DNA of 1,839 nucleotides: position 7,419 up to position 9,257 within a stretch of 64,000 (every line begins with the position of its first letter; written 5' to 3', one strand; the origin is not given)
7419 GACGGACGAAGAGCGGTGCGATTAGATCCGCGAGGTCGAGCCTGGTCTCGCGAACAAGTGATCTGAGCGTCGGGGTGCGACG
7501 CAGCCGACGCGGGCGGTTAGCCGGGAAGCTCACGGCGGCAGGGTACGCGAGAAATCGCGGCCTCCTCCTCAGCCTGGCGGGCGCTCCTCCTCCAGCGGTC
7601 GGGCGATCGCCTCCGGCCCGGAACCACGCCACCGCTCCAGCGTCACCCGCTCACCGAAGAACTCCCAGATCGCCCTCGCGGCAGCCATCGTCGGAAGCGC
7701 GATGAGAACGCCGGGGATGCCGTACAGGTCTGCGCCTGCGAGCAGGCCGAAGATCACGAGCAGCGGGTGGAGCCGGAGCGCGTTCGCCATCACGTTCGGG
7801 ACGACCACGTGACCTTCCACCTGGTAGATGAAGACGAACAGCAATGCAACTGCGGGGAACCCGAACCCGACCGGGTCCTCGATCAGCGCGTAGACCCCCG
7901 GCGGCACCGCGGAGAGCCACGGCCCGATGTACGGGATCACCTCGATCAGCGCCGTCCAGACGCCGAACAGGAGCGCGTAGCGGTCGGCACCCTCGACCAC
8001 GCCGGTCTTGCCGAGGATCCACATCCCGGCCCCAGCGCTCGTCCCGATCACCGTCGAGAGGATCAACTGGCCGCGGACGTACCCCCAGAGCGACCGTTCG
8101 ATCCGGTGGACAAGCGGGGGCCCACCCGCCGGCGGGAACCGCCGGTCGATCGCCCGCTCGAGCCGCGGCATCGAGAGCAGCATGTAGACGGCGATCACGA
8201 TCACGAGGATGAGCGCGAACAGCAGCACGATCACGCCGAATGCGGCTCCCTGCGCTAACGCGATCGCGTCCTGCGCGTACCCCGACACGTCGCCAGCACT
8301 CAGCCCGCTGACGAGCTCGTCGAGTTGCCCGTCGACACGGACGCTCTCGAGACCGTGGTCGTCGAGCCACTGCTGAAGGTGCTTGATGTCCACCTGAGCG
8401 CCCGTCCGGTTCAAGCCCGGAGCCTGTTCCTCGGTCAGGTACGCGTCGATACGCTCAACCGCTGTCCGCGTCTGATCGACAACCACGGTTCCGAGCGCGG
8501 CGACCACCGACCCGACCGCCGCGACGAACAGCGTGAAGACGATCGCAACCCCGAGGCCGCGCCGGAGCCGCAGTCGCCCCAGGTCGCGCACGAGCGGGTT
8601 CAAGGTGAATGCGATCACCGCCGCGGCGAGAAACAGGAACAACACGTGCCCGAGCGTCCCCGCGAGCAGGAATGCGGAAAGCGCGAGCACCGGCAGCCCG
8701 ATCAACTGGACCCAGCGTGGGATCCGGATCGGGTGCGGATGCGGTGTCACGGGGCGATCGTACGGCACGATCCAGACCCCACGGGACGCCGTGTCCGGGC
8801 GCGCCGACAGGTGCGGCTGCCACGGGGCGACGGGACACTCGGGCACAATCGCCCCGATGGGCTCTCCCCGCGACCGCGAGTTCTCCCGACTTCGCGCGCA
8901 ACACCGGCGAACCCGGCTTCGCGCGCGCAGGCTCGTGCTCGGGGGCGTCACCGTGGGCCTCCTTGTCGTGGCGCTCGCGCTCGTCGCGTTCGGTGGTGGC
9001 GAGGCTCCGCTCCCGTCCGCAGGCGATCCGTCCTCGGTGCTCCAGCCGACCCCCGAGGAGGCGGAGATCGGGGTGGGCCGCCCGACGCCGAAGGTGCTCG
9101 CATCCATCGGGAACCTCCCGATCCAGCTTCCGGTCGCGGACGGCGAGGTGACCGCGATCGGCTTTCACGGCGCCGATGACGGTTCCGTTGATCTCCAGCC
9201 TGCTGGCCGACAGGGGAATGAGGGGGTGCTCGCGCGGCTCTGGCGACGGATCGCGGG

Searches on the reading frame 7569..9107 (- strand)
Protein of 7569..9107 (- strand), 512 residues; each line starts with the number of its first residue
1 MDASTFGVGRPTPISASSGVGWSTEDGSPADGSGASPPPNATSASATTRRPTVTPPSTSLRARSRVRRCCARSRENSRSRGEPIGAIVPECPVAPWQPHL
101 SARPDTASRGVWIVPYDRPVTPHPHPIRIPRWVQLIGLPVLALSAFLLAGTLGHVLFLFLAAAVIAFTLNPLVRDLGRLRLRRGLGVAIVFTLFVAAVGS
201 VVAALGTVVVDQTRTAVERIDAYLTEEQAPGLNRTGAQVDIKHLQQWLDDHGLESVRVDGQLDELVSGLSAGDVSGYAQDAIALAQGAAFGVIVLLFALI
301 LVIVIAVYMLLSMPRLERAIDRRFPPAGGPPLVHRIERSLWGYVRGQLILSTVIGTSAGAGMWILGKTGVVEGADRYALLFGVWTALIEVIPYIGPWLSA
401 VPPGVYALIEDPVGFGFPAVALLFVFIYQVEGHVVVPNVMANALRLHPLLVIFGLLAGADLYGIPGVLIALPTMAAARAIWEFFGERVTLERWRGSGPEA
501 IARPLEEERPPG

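Call 70: search_protein_families(library=pfam, proteins=[window:7569-9107:-], max_evalue=0.00001)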
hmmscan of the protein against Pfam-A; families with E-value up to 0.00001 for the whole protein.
window:7569-9107:- (512 aa): 1 family
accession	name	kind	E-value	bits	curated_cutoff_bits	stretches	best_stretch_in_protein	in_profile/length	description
PF01594.21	AI-2E_transport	-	3.1e-49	168.4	34.3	1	137-482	3-324/327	AI-2E family transporter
